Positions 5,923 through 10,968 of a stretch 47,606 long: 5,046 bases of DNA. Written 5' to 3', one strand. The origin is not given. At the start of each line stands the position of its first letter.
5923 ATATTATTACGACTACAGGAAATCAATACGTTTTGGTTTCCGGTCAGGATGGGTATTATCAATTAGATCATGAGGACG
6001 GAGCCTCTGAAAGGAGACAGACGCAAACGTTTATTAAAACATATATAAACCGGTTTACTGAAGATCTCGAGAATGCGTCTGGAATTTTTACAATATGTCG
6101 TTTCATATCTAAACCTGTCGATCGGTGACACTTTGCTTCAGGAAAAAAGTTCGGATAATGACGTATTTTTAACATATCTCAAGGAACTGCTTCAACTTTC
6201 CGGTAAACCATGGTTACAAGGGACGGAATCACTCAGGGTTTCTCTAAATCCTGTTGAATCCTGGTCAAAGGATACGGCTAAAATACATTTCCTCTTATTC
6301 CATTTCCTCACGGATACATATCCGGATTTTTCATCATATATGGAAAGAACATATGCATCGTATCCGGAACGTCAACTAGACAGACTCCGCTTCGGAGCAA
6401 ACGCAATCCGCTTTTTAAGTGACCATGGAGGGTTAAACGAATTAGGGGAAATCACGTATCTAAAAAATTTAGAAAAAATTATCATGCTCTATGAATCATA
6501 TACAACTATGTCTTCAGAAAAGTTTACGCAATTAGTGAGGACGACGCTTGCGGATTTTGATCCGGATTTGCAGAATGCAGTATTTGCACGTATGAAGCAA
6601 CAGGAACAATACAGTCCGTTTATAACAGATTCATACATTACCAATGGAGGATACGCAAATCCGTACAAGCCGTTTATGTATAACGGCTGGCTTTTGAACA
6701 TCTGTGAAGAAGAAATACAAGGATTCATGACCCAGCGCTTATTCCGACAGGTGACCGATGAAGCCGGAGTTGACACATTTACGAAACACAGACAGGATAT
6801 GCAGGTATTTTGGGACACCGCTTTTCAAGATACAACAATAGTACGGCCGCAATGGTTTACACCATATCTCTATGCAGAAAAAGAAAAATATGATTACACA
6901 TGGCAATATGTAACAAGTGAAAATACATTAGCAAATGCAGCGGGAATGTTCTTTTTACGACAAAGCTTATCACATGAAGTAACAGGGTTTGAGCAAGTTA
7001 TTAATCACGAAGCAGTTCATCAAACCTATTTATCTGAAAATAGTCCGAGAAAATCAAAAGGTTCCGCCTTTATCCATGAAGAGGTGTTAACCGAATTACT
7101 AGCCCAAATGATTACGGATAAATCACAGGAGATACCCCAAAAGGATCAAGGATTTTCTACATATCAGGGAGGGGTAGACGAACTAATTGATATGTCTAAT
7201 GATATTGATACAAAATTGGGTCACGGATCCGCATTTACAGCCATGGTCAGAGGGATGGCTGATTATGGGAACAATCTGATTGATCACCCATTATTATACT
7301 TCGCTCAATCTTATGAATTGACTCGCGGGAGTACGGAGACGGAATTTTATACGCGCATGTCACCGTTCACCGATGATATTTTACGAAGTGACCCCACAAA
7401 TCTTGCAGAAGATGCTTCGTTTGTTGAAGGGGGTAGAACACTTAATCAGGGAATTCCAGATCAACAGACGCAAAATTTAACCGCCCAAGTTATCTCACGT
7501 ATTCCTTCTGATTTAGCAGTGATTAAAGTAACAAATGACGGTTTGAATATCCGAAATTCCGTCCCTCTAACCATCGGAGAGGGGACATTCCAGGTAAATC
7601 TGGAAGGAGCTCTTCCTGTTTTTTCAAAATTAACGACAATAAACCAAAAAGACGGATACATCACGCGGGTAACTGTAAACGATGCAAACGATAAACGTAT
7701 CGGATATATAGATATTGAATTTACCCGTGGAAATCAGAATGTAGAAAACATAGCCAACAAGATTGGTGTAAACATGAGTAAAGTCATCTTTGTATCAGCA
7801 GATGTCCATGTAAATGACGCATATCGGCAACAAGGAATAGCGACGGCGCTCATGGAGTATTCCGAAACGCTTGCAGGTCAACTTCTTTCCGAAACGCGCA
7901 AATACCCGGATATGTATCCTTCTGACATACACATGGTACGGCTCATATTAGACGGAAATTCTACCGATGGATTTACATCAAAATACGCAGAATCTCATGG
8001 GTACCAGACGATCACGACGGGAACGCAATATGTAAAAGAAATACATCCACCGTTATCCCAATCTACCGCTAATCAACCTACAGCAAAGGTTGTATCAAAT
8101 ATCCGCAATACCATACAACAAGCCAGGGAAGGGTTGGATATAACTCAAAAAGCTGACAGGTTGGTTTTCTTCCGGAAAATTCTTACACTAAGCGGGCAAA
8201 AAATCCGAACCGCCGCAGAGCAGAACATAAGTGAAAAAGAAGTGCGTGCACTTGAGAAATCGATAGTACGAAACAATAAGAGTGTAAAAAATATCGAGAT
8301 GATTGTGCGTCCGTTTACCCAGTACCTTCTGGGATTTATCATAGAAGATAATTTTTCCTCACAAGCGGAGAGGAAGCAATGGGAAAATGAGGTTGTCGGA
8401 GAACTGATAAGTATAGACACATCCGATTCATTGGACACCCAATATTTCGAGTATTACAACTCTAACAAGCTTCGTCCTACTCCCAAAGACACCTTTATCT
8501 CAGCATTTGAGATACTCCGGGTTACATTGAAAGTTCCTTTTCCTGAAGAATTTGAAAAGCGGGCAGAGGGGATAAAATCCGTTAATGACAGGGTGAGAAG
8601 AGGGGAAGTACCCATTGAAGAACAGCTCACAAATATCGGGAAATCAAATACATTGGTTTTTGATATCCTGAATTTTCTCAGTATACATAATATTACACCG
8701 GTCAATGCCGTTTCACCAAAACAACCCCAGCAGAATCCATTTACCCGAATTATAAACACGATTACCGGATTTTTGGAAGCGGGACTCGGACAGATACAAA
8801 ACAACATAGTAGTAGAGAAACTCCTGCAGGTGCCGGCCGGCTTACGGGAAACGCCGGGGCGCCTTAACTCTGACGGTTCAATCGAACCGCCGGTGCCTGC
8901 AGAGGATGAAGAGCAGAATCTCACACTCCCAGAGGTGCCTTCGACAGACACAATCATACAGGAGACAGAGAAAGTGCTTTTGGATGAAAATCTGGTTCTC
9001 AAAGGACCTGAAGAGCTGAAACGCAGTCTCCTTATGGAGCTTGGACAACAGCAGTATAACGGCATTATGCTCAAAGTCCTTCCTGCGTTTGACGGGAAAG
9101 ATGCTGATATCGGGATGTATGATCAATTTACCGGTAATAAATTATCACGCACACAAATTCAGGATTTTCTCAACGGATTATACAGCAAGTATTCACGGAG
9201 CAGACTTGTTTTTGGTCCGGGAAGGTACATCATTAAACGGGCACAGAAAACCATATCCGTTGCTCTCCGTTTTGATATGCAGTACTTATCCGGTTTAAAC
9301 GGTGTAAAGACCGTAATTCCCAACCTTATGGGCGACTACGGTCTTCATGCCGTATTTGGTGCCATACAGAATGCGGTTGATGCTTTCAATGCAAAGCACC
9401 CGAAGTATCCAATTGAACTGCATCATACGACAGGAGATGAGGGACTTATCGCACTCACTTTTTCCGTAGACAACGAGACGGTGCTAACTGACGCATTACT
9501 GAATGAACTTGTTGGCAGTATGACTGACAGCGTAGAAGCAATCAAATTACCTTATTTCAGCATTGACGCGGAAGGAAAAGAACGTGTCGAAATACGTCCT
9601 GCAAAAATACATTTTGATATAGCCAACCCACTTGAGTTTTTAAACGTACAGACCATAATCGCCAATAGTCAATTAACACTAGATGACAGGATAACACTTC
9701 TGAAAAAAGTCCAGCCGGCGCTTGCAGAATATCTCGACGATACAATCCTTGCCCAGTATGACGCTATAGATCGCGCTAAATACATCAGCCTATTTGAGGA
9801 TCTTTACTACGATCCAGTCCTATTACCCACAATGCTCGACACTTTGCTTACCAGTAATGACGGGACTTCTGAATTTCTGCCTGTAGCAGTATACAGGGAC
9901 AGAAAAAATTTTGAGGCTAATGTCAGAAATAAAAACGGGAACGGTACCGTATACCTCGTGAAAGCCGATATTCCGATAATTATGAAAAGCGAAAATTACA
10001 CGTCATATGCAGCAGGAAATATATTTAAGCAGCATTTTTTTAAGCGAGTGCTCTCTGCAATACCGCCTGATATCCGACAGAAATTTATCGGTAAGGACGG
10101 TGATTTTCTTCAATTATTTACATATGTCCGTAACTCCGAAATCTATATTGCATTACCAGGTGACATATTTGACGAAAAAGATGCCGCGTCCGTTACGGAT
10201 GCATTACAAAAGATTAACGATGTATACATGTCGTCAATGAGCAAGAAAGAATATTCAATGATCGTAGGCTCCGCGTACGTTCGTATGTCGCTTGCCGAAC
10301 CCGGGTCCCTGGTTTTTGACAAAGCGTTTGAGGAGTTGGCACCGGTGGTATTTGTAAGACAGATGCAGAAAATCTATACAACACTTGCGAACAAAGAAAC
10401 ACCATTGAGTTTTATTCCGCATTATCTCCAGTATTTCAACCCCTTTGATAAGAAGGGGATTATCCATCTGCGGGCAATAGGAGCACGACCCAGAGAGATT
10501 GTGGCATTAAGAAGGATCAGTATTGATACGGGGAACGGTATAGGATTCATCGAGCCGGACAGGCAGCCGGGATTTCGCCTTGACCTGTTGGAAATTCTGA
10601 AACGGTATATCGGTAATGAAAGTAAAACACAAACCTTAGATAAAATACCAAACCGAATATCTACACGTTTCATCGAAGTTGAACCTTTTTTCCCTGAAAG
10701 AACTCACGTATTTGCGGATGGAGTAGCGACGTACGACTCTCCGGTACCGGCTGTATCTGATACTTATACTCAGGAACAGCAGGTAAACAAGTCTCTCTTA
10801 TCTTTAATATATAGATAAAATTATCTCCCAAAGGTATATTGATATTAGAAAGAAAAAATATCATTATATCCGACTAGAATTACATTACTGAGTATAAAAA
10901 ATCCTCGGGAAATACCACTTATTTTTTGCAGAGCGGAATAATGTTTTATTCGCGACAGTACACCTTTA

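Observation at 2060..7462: Cassette replacement between arms: shared head and tail, different enzymatic middles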

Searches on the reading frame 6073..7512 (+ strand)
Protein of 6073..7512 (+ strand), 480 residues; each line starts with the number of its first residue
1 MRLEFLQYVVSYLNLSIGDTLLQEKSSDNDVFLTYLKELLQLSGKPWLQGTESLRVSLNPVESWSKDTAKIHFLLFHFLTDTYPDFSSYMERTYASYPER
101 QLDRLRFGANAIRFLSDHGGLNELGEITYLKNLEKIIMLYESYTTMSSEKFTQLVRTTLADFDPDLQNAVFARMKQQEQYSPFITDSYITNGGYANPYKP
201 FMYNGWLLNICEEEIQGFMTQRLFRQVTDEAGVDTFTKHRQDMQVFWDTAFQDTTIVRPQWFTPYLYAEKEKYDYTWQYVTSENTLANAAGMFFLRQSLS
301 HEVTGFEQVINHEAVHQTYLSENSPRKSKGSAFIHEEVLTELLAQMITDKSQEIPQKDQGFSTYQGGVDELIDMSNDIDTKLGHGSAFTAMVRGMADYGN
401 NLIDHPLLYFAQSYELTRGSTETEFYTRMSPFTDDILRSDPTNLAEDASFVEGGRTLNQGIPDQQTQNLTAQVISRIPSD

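Call 9: search_protein_families(library=pfam, proteins=[window:6073-7512:+], max_evalue=1)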
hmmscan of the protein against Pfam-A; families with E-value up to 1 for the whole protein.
window:6073-7512:+ (480 aa): 1 family
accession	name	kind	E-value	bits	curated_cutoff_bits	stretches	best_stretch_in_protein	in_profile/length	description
PF12095.13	CRR7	-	0.029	15.2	25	1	331-381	21-71/84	Protein CHLORORESPIRATORY REDUCTION 7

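Call 57: search_solved_structures(query=window:6073-7512:+, max_evalue=10, show_alignments=2)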
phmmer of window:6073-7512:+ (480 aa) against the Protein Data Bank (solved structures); distinct sequences matched with E-value up to 10: 3.
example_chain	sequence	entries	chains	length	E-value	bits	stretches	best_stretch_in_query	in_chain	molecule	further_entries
8ai6_A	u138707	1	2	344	0.63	12.4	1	107-191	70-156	Putative peptide biosynthesis protein YydG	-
8ai3_A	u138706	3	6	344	0.63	12.4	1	107-191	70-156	Putative peptide biosynthesis protein YydG | Radical SAM core domain-containing protein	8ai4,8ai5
8ai1_A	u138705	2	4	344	0.63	12.4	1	107-191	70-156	Putative peptide biosynthesis protein YydG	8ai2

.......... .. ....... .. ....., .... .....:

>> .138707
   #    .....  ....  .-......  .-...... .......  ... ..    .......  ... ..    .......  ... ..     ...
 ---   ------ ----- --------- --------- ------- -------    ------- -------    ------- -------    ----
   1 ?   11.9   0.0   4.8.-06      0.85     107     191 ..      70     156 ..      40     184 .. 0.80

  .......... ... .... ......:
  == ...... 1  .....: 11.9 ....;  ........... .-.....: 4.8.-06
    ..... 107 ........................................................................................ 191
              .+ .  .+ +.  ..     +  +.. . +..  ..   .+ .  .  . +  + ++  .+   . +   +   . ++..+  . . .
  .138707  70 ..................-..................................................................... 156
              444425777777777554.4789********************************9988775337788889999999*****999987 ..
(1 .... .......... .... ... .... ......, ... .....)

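Call 82: search_protein_families(library=phrogs, proteins=[window:6073-7458:+], max_evalue=0.01)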
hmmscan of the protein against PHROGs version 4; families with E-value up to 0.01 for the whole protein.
window:6073-7458:+ (462 aa): 0 families

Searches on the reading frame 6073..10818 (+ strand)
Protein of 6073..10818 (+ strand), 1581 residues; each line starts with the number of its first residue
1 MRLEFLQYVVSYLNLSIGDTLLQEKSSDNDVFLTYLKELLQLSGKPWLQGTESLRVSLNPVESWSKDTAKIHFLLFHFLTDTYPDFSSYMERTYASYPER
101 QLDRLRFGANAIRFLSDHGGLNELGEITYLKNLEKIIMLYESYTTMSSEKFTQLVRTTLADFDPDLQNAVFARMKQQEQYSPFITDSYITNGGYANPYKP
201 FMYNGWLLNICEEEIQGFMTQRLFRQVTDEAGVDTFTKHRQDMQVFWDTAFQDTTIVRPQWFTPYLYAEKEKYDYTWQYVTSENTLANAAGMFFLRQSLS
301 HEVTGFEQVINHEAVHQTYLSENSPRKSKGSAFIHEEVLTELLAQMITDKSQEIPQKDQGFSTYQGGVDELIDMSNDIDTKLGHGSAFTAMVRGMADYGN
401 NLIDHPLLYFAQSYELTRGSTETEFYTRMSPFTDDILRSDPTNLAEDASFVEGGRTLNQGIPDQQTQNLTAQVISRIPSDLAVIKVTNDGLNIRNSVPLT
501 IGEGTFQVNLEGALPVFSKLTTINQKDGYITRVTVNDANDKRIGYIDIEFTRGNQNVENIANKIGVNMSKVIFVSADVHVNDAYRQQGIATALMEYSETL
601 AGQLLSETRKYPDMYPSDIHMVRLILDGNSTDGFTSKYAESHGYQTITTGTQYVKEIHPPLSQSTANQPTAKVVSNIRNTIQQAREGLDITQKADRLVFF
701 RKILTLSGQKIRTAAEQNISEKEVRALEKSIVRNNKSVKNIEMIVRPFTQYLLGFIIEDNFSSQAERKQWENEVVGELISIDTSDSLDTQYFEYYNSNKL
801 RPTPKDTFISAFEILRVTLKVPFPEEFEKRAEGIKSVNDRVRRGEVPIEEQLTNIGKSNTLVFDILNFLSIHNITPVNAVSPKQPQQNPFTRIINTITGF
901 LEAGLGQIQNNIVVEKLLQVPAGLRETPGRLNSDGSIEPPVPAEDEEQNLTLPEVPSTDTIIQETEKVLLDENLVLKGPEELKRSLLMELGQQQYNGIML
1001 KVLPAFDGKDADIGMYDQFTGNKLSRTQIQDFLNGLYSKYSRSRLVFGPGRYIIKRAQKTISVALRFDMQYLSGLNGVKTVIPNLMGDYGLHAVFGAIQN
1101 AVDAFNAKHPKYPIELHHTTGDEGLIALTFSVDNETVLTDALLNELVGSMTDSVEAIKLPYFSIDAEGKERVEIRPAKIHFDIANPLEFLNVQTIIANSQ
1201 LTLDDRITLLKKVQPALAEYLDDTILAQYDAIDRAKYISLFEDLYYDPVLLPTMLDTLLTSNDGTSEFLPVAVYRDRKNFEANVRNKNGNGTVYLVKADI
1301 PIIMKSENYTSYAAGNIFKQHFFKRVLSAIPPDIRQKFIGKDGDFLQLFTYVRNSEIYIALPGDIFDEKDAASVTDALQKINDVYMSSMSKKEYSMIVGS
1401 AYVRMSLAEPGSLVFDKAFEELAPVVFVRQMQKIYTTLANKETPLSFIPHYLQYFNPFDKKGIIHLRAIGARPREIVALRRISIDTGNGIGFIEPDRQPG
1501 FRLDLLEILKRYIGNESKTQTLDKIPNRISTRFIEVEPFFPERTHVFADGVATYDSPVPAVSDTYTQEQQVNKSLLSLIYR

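Call 5: search_protein_families(library=pfam, proteins=[window:6073-10818:+], max_evalue=0.1)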
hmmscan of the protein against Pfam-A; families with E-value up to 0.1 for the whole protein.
window:6073-10818:+ (1581 aa): 2 families
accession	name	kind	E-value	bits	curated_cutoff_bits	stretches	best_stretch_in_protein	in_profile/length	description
PF13508.13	Acetyltransf_7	-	0.0022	18.8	27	1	537-601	9-57/84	Acetyltransferase (GNAT) domain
PF00583.31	Acetyltransf_1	-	0.034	14.8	20.7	1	576-603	63-90/116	Acetyltransferase (GNAT) family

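Call 19: find_homologous_proteins(query=window:6073-10818:+, max_evalue=0.001)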
Query window:6073-10818:+ (1581 aa): 1 proteins with E <= 0.001 among 8000 candidates.
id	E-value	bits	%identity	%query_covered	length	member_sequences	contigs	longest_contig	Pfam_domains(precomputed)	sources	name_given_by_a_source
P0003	0.0e+0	3565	100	100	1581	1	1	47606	-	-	-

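Call 25: find_encoding_contigs(protein=P0003, flank=10000, max_places=6)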
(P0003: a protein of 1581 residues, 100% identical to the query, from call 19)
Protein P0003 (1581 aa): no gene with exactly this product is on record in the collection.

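Call 73: search_protein_families(library=ncbifam, proteins=[window:6073-10818:+], max_evalue=0.1)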
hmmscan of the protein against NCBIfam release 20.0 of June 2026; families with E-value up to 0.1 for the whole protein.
window:6073-10818:+ (1581 aa): 0 families

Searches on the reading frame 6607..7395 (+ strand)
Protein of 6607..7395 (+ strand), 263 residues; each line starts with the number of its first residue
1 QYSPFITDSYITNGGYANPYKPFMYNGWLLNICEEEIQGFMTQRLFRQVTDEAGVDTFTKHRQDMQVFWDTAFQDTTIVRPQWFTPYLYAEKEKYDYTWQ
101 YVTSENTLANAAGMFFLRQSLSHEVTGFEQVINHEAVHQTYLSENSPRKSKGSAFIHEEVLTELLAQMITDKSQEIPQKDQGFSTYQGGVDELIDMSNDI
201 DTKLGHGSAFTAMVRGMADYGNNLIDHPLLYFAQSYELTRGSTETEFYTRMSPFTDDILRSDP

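Call 32: search_protein_families(library=pfam, proteins=[window:6607-7395:+], max_evalue=10)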
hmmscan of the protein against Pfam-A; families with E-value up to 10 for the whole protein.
seq(263 aa): 1 family
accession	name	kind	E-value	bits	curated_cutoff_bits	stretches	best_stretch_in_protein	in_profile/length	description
PF12095.13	CRR7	-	0.025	15.4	25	1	153-203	21-71/84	Protein CHLORORESPIRATORY REDUCTION 7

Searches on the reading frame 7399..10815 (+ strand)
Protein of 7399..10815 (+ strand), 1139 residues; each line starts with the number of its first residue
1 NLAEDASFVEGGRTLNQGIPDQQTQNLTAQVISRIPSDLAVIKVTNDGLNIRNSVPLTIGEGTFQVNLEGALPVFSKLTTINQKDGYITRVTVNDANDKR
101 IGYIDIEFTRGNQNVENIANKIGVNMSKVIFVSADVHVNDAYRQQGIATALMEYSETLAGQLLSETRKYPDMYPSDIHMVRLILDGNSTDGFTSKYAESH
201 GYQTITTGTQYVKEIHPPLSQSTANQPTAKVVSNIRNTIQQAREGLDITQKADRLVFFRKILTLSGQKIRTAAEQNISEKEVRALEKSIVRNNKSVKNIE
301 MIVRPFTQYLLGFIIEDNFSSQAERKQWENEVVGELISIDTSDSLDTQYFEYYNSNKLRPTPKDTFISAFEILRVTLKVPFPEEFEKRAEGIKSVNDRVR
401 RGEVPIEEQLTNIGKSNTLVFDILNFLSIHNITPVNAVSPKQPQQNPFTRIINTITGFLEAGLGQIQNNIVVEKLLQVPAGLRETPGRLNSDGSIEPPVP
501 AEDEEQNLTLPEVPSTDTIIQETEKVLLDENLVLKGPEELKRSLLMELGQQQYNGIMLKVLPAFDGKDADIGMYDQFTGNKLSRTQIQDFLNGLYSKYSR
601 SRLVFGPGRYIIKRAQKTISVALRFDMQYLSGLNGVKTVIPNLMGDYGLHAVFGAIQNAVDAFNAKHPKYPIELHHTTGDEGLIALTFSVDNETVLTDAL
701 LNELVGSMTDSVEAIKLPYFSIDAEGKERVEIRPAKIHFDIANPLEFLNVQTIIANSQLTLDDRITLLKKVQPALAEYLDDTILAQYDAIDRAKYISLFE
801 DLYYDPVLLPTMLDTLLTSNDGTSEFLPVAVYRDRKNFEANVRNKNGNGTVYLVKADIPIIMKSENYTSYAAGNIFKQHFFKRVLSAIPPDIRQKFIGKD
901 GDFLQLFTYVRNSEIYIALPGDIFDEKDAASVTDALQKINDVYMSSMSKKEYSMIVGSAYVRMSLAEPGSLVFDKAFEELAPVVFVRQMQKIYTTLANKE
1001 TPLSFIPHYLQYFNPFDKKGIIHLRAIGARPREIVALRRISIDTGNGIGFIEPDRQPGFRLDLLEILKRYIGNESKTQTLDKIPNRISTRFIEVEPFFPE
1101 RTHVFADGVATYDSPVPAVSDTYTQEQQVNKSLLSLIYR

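Call 9: search_protein_families(library=pfam, proteins=[window:7399-10815:+], max_evalue=1)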
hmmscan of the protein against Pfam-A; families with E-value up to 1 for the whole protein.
window:7399-10815:+ (1139 aa): 2 families
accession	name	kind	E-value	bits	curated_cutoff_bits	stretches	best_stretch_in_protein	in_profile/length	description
PF13508.13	Acetyltransf_7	-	0.0017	19.2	27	1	95-159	9-57/84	Acetyltransferase (GNAT) domain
PF00583.31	Acetyltransf_1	-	0.025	15.3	20.7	1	134-161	63-90/116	Acetyltransferase (GNAT) family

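Call 46: search_protein_representatives(protein=window:7459-10815:+)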
Query: 1119 residues. Proteins with E-value up to 0.001 (for the whole library): 6; up to 1e-10: 3; up to 1e-30: 2. The best 6 are listed.
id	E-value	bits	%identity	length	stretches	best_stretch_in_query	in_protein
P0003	0.0e+00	2484.6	100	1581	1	1-1119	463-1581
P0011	7.6e-64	232.8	52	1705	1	13-279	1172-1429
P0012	5.4e-16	74.4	31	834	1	43-207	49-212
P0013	3.5e-09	51.8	34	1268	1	13-198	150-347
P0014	2.0e-04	36.1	30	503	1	762-1018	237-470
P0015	3.9e-04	35.1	35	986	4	681-716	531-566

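Call 65: search_protein_families(library=pfam, proteins=[P0011, P0012, P0013, P0014], max_evalue=0.01)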
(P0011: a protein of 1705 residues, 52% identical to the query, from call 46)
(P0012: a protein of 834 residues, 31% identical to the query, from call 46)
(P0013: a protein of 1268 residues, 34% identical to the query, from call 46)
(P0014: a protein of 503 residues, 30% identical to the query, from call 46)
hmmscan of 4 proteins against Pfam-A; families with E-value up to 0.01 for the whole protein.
P0011 (1705 aa): 1 family
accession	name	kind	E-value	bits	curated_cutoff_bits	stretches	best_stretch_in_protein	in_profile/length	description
PF01435.24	Peptidase_M48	-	1.9e-08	34.8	20.3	1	666-832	42-184/186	Peptidase family M48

P0012 (834 aa): 3 families
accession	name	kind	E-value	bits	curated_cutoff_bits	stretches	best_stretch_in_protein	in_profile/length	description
PF02557.22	VanY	-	1.3e-11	44.8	25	1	407-503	3-113/132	D-alanyl-D-alanine carboxypeptidase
PF08291.16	Peptidase_M15_3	-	0.00022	21.8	23.2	1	412-480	25-85/108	Peptidase M15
PF00583.31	Acetyltransf_1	-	0.0019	18.9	20.7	1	79-149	36-91/116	Acetyltransferase (GNAT) family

P0013 (1268 aa): 0 families

P0014 (503 aa): 1 family
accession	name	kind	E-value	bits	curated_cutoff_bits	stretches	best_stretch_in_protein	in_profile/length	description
PF00990.26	GGDEF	-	5.2e-07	30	23.8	0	293-381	30-114/161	Diguanylate cyclase, GGDEF domain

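Call 67: find_related_loci(query=window:7459-10815:+, collection=viral_contigs, flank=10000)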
Query window:7459-10815:+ (1119 aa) in viral_contigs; peptide patterns used: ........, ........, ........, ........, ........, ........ (x = any residue, [..] = any of these).
7 stretches matched a pattern, but none encodes a relative of the query by tblastn (E <= 1e-3).

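Call 77: search_solved_structures(query=window:7459-10815:+, max_evalue=5)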
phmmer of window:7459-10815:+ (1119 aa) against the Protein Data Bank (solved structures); distinct sequences matched with E-value up to 5: 0.
